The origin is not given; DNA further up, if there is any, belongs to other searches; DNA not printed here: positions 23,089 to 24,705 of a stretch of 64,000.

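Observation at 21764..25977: Three tandem paralogs of an uncharacterised multi-pass membrane protein with a cytoplasmic zinc ribbon and a large C-terminal domain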

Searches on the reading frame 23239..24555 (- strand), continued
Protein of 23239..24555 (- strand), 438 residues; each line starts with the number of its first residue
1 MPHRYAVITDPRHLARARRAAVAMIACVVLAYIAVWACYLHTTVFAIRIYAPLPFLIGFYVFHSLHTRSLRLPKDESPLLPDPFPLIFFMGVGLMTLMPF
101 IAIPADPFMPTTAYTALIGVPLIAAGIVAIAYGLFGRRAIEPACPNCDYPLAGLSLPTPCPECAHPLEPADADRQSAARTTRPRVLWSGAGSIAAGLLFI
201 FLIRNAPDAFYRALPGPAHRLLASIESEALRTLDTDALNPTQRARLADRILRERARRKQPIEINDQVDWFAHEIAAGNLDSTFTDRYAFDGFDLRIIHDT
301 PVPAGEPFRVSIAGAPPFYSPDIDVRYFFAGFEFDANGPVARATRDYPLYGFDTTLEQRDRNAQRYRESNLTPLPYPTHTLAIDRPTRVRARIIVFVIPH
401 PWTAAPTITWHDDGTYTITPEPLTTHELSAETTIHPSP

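Call 33: find_homologous_proteins(query=A4, max_evalue=0.00001)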
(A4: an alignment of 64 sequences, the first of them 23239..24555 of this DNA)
Query A4 (64 sequences) (438 aa, profile of the alignment): 14 proteins with E <= 0.00001 among 8000 candidates.
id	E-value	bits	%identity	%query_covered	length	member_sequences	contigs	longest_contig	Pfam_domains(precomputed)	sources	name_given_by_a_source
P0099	3.2e-111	390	24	69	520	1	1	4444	-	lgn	-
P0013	3.0e-104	367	35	73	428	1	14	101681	-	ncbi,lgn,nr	ncbi:MAG: hypothetical protein LAT64_14115 [Phycisphaerales bacterium]|nr:hypothetical protein [Plan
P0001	1.1e-101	359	100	100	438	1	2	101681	-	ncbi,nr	ncbi:MAG: hypothetical protein LAT64_14120 [Phycisphaerales bacterium]|nr:hypothetical protein [Plan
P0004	3.6e-95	337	64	100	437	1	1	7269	-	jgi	jgi:hypothetical protein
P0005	4.1e-94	334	55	98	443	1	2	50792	-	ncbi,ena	-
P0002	2.4e-92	328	71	100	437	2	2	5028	-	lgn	-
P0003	1.7e-89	319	65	99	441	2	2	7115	-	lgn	-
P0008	4.9e-89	317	53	96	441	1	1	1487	-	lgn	-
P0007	2.1e-86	308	55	98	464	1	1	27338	-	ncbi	-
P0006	3.0e-83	298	55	98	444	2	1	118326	-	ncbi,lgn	-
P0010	3.6e-77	278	47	98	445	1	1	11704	-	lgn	-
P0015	1.5e-69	253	32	83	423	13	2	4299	-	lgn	-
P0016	5.6e-67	244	29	71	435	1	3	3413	-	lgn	-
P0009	5.0e-66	241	49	100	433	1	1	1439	-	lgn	-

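Call 34: list_cluster_members(proteins=[P0020, P0040, P0045, P0055, P0077, P0088, P0097, P0110, P0121, P0150])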
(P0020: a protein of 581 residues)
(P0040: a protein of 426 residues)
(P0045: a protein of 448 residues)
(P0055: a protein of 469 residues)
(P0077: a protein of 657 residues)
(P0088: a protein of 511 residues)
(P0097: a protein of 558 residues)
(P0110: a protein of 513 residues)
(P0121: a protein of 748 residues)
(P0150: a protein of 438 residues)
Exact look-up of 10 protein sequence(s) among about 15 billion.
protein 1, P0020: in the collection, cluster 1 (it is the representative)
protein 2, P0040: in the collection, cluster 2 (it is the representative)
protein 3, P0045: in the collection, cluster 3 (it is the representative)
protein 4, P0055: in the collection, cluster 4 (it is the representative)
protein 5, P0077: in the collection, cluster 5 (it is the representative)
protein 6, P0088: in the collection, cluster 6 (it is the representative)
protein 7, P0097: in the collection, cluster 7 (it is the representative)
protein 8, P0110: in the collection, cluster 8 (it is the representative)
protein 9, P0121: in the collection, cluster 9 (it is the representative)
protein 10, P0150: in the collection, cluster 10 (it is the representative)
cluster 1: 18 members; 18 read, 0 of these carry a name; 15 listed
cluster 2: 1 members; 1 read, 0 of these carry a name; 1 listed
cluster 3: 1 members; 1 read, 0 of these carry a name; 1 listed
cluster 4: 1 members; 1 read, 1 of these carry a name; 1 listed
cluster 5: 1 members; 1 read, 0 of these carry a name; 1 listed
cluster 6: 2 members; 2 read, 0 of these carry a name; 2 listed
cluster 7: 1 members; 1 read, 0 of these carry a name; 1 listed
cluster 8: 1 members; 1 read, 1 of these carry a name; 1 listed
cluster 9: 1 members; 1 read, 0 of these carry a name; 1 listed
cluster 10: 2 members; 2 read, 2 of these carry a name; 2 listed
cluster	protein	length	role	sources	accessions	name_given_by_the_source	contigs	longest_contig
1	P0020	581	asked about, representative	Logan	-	-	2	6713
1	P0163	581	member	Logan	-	-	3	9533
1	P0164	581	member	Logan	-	-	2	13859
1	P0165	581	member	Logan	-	-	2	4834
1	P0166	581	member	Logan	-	-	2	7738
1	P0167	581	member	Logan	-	-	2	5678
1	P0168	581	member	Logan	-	-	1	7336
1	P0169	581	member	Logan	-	-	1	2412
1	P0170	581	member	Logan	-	-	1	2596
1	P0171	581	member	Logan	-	-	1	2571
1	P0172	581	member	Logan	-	-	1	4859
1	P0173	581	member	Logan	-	-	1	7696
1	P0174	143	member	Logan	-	-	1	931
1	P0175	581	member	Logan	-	-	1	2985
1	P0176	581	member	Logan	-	-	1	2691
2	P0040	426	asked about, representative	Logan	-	-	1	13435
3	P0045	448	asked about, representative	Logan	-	-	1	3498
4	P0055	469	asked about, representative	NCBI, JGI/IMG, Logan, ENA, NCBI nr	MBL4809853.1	MAG: hypothetical protein JKY43_07345 [Phycisphaerales bacterium] | hypothetical protein [Phycisphaerales bacterium]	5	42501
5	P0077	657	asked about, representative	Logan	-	-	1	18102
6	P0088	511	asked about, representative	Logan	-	-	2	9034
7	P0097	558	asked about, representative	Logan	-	-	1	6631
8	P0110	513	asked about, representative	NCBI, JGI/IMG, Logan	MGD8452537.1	MAG: hypothetical protein PVJ57_12020 [Phycisphaerae bacterium] | hypothetical protein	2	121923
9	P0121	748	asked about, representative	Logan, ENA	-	-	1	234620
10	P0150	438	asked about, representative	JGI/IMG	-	hypothetical protein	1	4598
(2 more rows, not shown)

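Call 35: find_encoding_contigs(protein=P0055, flank=8000, max_places=2)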
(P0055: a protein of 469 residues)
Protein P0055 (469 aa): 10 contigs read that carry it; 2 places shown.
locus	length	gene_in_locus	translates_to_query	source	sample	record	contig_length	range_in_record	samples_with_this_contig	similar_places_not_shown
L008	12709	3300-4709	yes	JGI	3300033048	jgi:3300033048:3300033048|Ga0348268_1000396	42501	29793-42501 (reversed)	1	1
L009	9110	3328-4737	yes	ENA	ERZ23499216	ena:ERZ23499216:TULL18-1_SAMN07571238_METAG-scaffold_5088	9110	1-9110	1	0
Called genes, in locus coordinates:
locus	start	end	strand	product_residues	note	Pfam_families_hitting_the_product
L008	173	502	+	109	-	PF00085:Thioredoxin, PF13899:Thioredoxin_7 (weak), PF13098:Thioredoxin_2, PF13905:Thioredoxin_8 (faint), PF13192:Thioredoxin_3 (weak)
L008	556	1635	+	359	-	PF01408:GFO_IDH_MocA, PF22725:GFO_IDH_MocA_C3 (weak), PF02894:GFO_IDH_MocA_C (weak)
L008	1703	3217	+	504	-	PF21710:Spt6_S1 (faint), PF13509:S1_2 (faint), PF00575:S1, PF23459:S1_RRP5 (weak)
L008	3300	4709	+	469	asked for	-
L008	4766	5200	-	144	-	PF00692:dUTPase, PF22769:DCD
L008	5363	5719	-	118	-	-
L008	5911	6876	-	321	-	-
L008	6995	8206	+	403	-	PF01817:CM_2, PF00800:PDT, PF01842:ACT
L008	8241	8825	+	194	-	-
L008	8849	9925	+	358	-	PF04166:PdxA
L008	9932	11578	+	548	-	PF01554:MatE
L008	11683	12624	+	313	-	PF12895:ANAPC3 (faint), PF13428:TPR_14 (faint), PF00515:TPR_1 (faint), PF07719:TPR_2 (faint), PF13174:TPR_6 (faint), PF14559:TPR_19, PF03118:RNA_pol_A_CTD, PF03118:RNA_pol_A_CTD, +7 more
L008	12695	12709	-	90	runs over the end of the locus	PF04324:Fer2_BFD (weak)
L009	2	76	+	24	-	?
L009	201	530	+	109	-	PF00085:Thioredoxin, PF13899:Thioredoxin_7 (weak), PF13098:Thioredoxin_2, PF13905:Thioredoxin_8 (faint), PF13192:Thioredoxin_3 (weak)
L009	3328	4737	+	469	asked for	-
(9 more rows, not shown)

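Call 36: find_encoding_contigs(protein=P0110, flank=8000, max_places=2)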
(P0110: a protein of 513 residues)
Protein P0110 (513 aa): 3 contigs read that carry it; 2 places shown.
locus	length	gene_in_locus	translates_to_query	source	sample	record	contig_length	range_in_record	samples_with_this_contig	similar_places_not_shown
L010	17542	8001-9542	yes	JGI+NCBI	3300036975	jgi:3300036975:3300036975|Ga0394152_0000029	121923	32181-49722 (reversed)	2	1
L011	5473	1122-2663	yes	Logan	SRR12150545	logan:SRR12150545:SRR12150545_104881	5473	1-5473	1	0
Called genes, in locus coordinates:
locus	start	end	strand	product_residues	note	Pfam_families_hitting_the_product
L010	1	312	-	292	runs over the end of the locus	-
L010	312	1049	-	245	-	-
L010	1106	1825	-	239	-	-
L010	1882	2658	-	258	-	-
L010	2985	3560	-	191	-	-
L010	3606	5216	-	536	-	PF01734:Patatin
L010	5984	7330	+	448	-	PF01266:DAO (faint), PF03486:HI0933_like (faint), PF05834:Lycopene_cycl (faint), PF07992:Pyr_redox_2, PF13450:NAD_binding_8 (faint), PF13738:Pyr_redox_3, PF00070:Pyr_redox, PF02852:Pyr_redox_dim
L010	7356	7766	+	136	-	PF00072:Response_reg, PF23198:PDE8A_N (weak)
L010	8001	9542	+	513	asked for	-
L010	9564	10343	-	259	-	-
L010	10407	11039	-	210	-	-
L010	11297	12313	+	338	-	PF18152:DAHP_snth_FXD, PF00793:DAHP_synth_1, PF03102:NeuB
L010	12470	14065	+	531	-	PF07583:PSCyt2, PF07587:PSD1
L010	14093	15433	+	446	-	PF07394:DUF1501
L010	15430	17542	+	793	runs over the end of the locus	PF04151:PPC (weak)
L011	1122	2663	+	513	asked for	-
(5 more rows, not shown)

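Call 37: find_encoding_contigs(protein=P0121, flank=8000, max_places=2)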
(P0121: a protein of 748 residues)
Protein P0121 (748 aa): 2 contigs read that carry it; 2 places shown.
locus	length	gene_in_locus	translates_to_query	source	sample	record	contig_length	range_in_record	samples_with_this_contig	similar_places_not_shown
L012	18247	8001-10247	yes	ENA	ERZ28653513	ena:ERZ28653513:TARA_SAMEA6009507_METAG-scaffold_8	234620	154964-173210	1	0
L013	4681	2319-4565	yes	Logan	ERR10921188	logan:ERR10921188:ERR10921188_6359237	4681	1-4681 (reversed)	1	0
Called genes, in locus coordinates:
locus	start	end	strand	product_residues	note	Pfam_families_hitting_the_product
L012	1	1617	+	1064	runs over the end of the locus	PF13491:FtsK_4TM, PF17854:FtsK_alpha, PF01580:FtsK_SpoIIIE, PF09397:FtsK_gamma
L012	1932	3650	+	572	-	-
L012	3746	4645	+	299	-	PF00809:Pterin_bind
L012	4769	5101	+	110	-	PF00085:Thioredoxin, PF13098:Thioredoxin_2 (weak), PF13905:Thioredoxin_8 (faint)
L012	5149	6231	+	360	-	PF01408:GFO_IDH_MocA, PF22725:GFO_IDH_MocA_C3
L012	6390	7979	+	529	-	PF18614:RNase_II_C_S1 (faint), PF00575:S1 (weak), PF21710:Spt6_S1 (faint), PF00575:S1, PF23459:S1_RRP5 (weak), PF00575:S1, PF23459:S1_RRP5 (weak)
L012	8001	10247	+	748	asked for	PF10517:DM13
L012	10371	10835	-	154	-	PF22769:DCD, PF00692:dUTPase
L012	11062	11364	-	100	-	-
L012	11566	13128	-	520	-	PF01073:3Beta_HSD, PF01370:Epimerase, PF02719:Polysacc_synt_2, PF04321:RmlD_sub_bind, PF16363:GDP_Man_Dehyd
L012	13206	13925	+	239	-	PF14520:HHH_5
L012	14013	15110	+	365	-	PF00483:NTP_transferase, PF22640:ManC_GMP_beta-helix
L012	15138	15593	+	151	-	PF03652:RuvX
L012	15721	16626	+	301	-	-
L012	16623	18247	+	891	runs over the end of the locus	PF12895:ANAPC3 (faint), PF13432:TPR_16 (faint), PF14559:TPR_19 (faint), PF00515:TPR_1 (faint), PF07719:TPR_2 (faint), PF13181:TPR_8 (faint), PF13414:TPR_11 (faint), PF13485:Peptidase_MA_2, +1 more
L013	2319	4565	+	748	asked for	PF10517:DM13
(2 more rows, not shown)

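Call 38: search_protein_families(library=pfam, proteins=[P0020, P0077, P0097, P0121, P0124, P0070, P0142, P0079, P0081, P0105], max_evalue=0.01)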
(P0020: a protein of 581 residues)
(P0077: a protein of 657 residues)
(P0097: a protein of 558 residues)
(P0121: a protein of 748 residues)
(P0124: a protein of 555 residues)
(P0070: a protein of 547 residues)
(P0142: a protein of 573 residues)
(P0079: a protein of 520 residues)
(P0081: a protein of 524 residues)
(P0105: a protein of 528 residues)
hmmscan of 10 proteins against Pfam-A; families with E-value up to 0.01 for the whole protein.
P0020 (581 aa): 1 family
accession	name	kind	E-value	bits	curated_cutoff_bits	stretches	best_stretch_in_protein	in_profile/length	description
PF12773.13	DZR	-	0.009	16.6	27.3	0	93-115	24-45/45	Double zinc ribbon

P0077 (657 aa): 1 family
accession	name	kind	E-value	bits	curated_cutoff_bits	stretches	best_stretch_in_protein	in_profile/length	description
PF07264.17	EI24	-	0.00034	21.2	32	1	138-319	9-128/199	Sulfate transporter CysZ/Etoposide-induced protein 2.4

P0097 (558 aa): 0 families

P0121 (748 aa): 1 family
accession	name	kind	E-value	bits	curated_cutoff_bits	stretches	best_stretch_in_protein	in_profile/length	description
PF10517.14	DM13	-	3.3e-27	95.6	25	2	532-630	5-104/105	Electron transfer DM13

P0124 (555 aa): 1 family
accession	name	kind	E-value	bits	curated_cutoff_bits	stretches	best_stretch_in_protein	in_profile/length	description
PF12773.13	DZR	-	0.0028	18.2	27.3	0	246-271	13-33/45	Double zinc ribbon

P0070 (547 aa): 0 families

P0142 (573 aa): 0 families

P0079 (520 aa): 1 family
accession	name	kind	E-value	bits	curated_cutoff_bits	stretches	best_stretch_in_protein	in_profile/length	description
PF00487.30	FA_desaturase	-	0.0026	18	29.7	1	123-221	90-194/253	Fatty acid desaturase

P0081 (524 aa): 1 family
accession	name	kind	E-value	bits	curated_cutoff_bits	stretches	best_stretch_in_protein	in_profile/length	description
PF12773.13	DZR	-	0.0052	17.4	27.3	0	235-263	11-35/45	Double zinc ribbon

P0105 (528 aa): 0 families

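Call 50: search_protein_families(library=padloc, proteins=[window:23239-24555:-], max_evalue=0.1)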
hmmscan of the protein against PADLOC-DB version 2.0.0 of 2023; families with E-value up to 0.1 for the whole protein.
window:23239-24555:- (438 aa): 0 families

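Call 67: fold_search(model_id=the predicted structure, library=viral)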
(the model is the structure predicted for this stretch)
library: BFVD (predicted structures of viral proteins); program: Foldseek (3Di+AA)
matches with E <= 10: 253; with E <= 0.001: 0
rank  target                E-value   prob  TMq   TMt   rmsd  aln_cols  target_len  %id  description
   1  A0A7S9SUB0            6.9e-03  0.63  0.12  0.10  11.3       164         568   12  Uncharacterized protein [Virus NIOZ-UU157]
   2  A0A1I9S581            4.7e-02  0.12  0.11  0.05  26.7       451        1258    7  (no name in the UniProt tables at hand)
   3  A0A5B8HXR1            1.1e-01  0.72  0.15  0.24   7.5       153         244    9  Uncharacterized protein [Mimiviridae sp. ChoanoV1]
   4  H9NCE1                1.1e-01  0.06  0.09  0.05  24.2       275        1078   12  (no name in the UniProt tables at hand)
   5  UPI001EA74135         1.3e-01  0.85  0.13  0.19   8.6       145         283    6  (no name look-up for this kind of identifier)
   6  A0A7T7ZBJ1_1          1.6e-01  0.05  0.10  0.06  49.9       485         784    7  (no name in the UniProt tables at hand)
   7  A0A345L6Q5            1.9e-01  0.69  0.14  0.14   8.2       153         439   13  Uncharacterized protein [Serratia phage Scapp]
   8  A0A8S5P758            1.9e-01  0.47  0.13  0.15   9.1       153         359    9  Uncharacterized protein [Siphoviridae sp. ctsUY14]
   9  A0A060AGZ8            1.9e-01  0.35  0.11  0.16   9.0       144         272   10  (no name in the UniProt tables at hand)
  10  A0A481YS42            2.0e-01  0.15  0.10  0.24  11.0       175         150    7  Uncharacterized protein [Marseillevirus LCMAC101]
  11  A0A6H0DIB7            2.0e-01  0.03  0.06  0.06  28.1       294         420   10  A2 maturation protein [Ellsworth virus]
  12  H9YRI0                2.2e-01  0.44  0.14  0.29   9.9       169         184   13  (no name in the UniProt tables at hand)
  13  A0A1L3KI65            2.2e-01  0.02  0.06  0.07  30.2       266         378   14  Maturation protein [Beihai levi-like virus 9]
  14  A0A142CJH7            2.5e-01  0.18  0.12  0.26  11.2       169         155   11  (no name in the UniProt tables at hand)
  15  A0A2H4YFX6            2.7e-01  0.60  0.14  0.45   5.7       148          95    7  Head outer capsid protein [Citrobacter phage CF1 ERZ-2017]
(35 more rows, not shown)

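Call 68: search_protein_families(library=pfam, proteins=[L001:9443-10153:+], max_evalue=1)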
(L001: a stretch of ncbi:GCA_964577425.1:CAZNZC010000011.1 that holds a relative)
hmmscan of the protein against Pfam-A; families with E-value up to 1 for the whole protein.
L001:9443-10153:+ (236 aa): 2 families
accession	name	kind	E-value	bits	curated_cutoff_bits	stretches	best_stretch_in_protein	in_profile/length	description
PF07291.16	MauE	-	0.00083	20.1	27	1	92-187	11-110/128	Methylamine utilisation protein MauE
PF20990.2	DUF2207_C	-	0.074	13.2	33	0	7-102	97-187/247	Predicted membrane protein (DUF2207) C-terminal domain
